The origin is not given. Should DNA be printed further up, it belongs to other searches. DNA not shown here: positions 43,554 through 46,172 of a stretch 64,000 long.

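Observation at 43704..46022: Phospho-receiver domain fused to the fused beta+gamma diaphorase subunit of a group-3b-like [NiFe] hydrogenase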

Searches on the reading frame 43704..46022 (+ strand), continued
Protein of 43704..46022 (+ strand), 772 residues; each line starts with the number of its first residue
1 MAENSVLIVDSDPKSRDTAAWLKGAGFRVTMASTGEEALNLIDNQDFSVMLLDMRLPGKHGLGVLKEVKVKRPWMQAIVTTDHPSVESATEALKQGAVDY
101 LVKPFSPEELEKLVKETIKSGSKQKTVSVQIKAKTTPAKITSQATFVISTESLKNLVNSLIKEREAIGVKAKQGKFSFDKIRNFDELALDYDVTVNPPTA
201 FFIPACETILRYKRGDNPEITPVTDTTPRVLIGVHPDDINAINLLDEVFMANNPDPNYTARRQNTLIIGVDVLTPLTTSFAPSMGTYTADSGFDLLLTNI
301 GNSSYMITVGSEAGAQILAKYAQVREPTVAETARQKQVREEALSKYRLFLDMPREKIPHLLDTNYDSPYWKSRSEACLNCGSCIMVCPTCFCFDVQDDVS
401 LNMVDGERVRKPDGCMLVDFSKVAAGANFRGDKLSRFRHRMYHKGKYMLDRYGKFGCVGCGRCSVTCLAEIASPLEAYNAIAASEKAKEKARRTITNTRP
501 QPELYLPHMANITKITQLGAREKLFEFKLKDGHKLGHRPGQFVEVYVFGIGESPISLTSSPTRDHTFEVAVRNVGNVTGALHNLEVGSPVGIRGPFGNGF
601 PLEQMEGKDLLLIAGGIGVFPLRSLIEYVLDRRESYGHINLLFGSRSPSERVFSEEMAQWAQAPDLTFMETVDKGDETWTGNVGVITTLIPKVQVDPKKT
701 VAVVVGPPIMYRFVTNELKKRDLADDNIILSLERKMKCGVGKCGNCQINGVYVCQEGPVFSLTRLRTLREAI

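Call 53: find_encoding_contigs(protein=P0057, flank=8000, max_places=1)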
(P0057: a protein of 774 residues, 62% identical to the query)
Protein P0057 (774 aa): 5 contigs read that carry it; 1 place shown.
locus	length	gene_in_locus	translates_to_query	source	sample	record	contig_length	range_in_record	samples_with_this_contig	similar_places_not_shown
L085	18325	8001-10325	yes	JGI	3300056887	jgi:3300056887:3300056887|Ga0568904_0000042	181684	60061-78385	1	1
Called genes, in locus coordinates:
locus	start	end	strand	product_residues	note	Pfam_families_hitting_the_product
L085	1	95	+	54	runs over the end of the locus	-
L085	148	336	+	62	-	-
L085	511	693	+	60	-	-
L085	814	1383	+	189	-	PF13183:Fer4_8, PF13237:Fer4_10 (faint), PF12838:Fer4_7 (weak), PF13187:Fer4_9, PF13534:Fer4_17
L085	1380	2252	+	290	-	PF02754:CCG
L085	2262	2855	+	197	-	PF00890:FAD_binding_2, PF01266:DAO (weak), PF07992:Pyr_redox_2 (weak), PF12831:FAD_oxidored, PF13450:NAD_binding_8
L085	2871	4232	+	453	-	PF00037:Fer4 (weak), PF12797:Fer4_2 (weak), PF00037:Fer4 (weak), PF13237:Fer4_10, PF14697:Fer4_21, PF12838:Fer4_7, PF13187:Fer4_9, PF00037:Fer4, +3 more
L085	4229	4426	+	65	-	PF02662:FlpD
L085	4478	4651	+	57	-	PF02662:FlpD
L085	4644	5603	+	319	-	PF01058:Oxidored_q6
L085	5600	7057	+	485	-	PF27537:HoxH, PF00374:NiFeSe_Hases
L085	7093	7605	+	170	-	PF01750:HycI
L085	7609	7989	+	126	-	PF00072:Response_reg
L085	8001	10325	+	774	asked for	PF00072:Response_reg, PF12838:Fer4_7 (faint), PF17179:Fer4_22, PF00970:FAD_binding_6 (weak), PF00175:NAD_binding_1, PF10418:DHODB_Fe-S_bind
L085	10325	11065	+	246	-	PF01058:Oxidored_q6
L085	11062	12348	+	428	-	PF00374:NiFeSe_Hases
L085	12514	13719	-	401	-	PF00512:HisKA, PF02518:HATPase_c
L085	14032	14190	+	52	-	-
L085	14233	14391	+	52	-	-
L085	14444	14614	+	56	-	-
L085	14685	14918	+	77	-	-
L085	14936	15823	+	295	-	-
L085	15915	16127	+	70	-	PF13396:PLDc_N (weak)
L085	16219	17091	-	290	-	PF09721:Exosortase_EpsH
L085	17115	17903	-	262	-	PF02517:Rce1-like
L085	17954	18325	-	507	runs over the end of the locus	PF00112:Peptidase_C1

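Call 54: find_encoding_contigs(protein=P0099, flank=8000, max_places=1)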
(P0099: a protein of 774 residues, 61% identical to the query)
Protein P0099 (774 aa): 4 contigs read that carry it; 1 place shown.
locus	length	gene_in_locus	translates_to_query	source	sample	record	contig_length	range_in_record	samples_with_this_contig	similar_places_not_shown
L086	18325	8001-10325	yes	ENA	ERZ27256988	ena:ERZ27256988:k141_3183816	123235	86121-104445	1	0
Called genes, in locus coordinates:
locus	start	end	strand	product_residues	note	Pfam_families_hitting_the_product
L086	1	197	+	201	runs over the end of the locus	PF00881:Nitroreductase, PF14512:TM1586_NiRdase (faint)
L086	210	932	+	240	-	PF18978:DUF5714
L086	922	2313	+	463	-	PF05496:RuvB_N, PF13191:AAA_16 (faint), PF00004:AAA, PF07728:AAA_5 (weak), PF13173:AAA_14, PF16193:AAA_assoc_2, PF12002:MgsA_C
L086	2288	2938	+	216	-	PF02129:Peptidase_S15 (weak), PF12146:Hydrolase_4, PF12697:Abhydrolase_6 (faint), PF00561:Abhydrolase_1, PF00326:Peptidase_S9 (weak), PF01738:DLH (weak), PF12740:PETase (weak)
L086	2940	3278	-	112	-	-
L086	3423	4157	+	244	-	PF00072:Response_reg, PF00196:GerE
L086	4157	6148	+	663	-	PF01590:GAF, PF13185:GAF_2, PF00989:PAS, PF13188:PAS_8, PF08448:PAS_4, PF13426:PAS_9, PF07730:HisKA_3, PF02518:HATPase_c, +1 more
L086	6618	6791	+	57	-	-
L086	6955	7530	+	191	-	-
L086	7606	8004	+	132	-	PF00072:Response_reg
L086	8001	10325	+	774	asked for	PF00072:Response_reg, PF12838:Fer4_7 (faint), PF17179:Fer4_22, PF00970:FAD_binding_6 (weak), PF00175:NAD_binding_1, PF10418:DHODB_Fe-S_bind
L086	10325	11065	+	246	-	PF01058:Oxidored_q6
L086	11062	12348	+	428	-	PF00374:NiFeSe_Hases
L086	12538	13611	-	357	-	-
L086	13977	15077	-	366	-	PF00512:HisKA, PF02518:HATPase_c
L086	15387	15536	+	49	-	-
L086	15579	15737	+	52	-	-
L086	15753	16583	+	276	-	-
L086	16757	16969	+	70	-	-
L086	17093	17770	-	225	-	PF03009:GDPD, PF13653:GDPD_2 (faint)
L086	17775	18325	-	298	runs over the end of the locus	PF01734:Patatin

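Call 55: find_encoding_contigs(protein=P0113, flank=8000, max_places=1)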
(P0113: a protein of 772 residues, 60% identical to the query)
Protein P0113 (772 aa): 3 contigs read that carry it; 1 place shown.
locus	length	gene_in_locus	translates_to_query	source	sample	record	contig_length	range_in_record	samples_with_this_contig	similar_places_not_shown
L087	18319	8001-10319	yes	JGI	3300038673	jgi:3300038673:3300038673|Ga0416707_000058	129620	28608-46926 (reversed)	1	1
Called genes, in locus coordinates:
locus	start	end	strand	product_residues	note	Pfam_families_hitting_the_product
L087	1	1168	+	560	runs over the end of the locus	PF01368:DHH, PF02272:DHHA1, PF17768:RecJ_OB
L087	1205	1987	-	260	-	PF01790:LGT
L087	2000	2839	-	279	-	PF02881:SRP54_N, PF13245:AAA_19 (faint), PF06414:Zeta_toxin, PF25199:nSTAND_NTPase5 (weak), PF00448:SRP54, PF13401:AAA_22 (weak), PF13604:AAA_30 (weak)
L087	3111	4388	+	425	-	PF00079:Serpin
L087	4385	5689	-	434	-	PF00919:UPF0004, PF04055:Radical_SAM, PF18693:TRAM_2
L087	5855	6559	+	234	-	PF00753:Lactamase_B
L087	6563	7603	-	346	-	PF21016:RlmN_N, PF04055:Radical_SAM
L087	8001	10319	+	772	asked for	PF00072:Response_reg, PF12838:Fer4_7 (faint), PF17179:Fer4_22, PF00970:FAD_binding_6, PF00175:NAD_binding_1, PF10418:DHODB_Fe-S_bind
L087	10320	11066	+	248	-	PF01058:Oxidored_q6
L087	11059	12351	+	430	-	PF00374:NiFeSe_Hases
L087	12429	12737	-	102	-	PF01569:PAP2 (weak)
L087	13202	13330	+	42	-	-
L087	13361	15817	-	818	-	PF20437:LonC_helical, PF13654:AAA_32, PF20436:LonB_AAA-LID, PF05362:Lon_C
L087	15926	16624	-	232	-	PF00072:Response_reg, PF00486:Trans_reg_C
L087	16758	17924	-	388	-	PF01590:GAF, PF13185:GAF_2, PF13487:HD_5, PF01966:HD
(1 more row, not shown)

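Call 57: predict_structure(alignment_id=A2)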
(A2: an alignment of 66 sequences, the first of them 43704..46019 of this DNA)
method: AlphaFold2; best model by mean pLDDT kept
length: 772 residues; sequences in the alignment: 66
mean_pLDDT: 77.1   pTM: 0.47
mean pLDDT of the five models: 77.1, 72.9, 71.0, 69.5, 69.1
residues with pLDDT >= 90: 265; 70-90: 296; 50-70: 97; < 50: 114
segments of 3 or more residues with pLDDT < 50: 122-138, 373-397, 413-441, 457-461, 466-472, 498-502, 735-756, 770-772
pLDDT, mean of each block of 10 residues (from residue 1): 79 84 88 91 88 85 89 87 71 80 79 81 33 34 83 95 94 85 92 77 81 72 88 90 80 81 95 83 77 94 91 92 90 92 84 69 60 42 35 43 74 43 34 44 54 53 49 61 69 54 68 94 94 88 87 88 89 88 94 85 93 92 94 93 91 91 91 89 91 91 86 90 92 53 38 56 68 29
secondary structure, 60 per line:
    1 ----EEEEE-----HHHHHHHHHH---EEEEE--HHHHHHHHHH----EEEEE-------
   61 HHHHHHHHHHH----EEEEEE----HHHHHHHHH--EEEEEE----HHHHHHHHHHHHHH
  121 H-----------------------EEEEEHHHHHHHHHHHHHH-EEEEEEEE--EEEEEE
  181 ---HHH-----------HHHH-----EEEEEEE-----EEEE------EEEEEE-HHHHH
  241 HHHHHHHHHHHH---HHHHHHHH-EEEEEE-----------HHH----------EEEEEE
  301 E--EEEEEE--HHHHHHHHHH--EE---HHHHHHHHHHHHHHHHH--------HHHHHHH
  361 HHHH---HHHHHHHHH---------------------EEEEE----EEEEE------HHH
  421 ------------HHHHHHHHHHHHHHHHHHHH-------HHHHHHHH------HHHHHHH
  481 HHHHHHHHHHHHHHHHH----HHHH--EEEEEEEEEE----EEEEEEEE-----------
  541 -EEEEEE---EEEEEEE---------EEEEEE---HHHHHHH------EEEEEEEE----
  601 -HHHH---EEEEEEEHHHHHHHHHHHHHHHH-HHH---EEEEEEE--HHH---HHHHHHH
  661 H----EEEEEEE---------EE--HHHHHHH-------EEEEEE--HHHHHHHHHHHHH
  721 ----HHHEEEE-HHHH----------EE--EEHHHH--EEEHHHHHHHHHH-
elements in order (helices of 4 or more, strands of 3 or more residues): E5-9 H15-24 E28-32 H35-44 E49-53 H61-71 E76-81 H86-94 E97-102 H107-121 E145-149 H150-163 E165-172 E175-180 H198-201 E207-213 E219-222 E229-234 H236-252 H256-263 E265-270 E295-301 E304-309 H312-321 H329-345 H354-364 H368-376 E398-402 E407-411 H433-452 H460-467 H474-497 H502-505 E508-517 E522-529 E542-547 E551-557 E567-572 H576-582 E589-596 H602-605 E609-615 H616-631 E639-645 H654-661 E666-672 H686-692 E700-705 H708-720 E728-731 H733-736 H753-756 E759-761 H762-771
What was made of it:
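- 43704..44066 (+): Receiver (REC) domain, aa 1-121. Present: D10, phospho-acceptor D53, T81, switch residue Y100, K103. Ser11 occupies the position of the metal-binding Asp. The AlphaFold2 model shows a clean (beta-alpha)5 fold with pLDDT 79-91 (call 57).
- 44067..44147 (+): Flexible, poorly conserved linker, aa 122-148. pLDDT about 33 for residues 122-138 (call 57).
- On CheY-like receiver domain (PF00072): The AlphaFold2 secondary structure is E-H x5 with pLDDT 79-91 (call 57).
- Fold: canonical (beta-alpha)5 on a disordered tether (call 57). The AlphaFold2 model has pTM 0.47 and shows no REC-beta interface (call 57).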

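Call 66: find_encoding_contigs(protein=P0132, flank=7000, max_places=1)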
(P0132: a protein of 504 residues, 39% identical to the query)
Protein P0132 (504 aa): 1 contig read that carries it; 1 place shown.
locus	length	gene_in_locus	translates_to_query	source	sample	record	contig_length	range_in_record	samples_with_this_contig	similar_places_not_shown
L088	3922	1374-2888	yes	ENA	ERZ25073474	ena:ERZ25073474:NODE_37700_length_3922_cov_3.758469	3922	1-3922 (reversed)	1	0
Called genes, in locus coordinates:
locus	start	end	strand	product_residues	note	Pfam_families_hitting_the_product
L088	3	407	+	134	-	?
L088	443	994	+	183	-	PF00111:Fer2, PF13510:Fer2_4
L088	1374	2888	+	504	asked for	PF00072:Response_reg, PF12838:Fer4_7 (faint), PF17179:Fer4_22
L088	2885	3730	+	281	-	PF00175:NAD_binding_1, PF10418:DHODB_Fe-S_bind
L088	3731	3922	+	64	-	?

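Call 67: find_encoding_contigs(protein=P0141, flank=7000, max_places=1)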
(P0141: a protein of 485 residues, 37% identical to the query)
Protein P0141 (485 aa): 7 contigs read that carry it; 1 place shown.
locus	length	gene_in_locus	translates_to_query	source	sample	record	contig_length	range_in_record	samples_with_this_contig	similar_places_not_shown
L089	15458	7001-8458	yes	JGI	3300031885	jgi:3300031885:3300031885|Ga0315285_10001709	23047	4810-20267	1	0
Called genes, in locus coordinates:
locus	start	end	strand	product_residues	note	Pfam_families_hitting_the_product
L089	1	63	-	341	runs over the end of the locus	PF01210:NAD_Gly3P_dh_N, PF02558:ApbA (faint), PF07479:NAD_Gly3P_dh_C, PF20618:GPD_NAD_C_bact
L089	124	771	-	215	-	PF02660:G3P_acyltransf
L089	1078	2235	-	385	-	PF13439:Glyco_transf_4, PF00534:Glycos_transf_1, PF13692:Glyco_trans_1_4, PF20706:GT4-conflict (weak)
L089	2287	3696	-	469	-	PF00072:Response_reg, PF02954:HTH_8 (faint), PF00158:Sigma54_activat, PF13191:AAA_16 (weak), PF14532:Sigma54_activ_2, PF00004:AAA (weak), PF07728:AAA_5, PF25601:AAA_lid_14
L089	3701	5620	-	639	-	PF17201:Cache_3-Cache_2, PF17202:sCache_3_3, PF00672:HAMP, PF00512:HisKA, PF02518:HATPase_c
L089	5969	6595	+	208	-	PF00072:Response_reg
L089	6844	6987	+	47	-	-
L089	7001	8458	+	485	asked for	PF00072:Response_reg, PF13746:Fer4_18 (faint), PF12838:Fer4_7 (faint), PF13183:Fer4_8 (faint), PF13187:Fer4_9 (faint), PF13484:Fer4_16 (faint), PF13534:Fer4_17 (faint), PF17179:Fer4_22, +5 more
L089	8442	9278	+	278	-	PF00970:FAD_binding_6 (weak), PF00175:NAD_binding_1, PF10418:DHODB_Fe-S_bind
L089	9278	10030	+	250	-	PF01058:Oxidored_q6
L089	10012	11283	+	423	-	PF27537:HoxH (faint), PF00374:NiFeSe_Hases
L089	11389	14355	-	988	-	-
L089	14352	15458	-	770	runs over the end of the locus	PF13328:HD_4, PF01966:HD (weak), PF04607:RelA_SpoT, PF02824:TGS, PF19296:RelA_AH, PF28438:RelA_RIS, PF13291:ACT_4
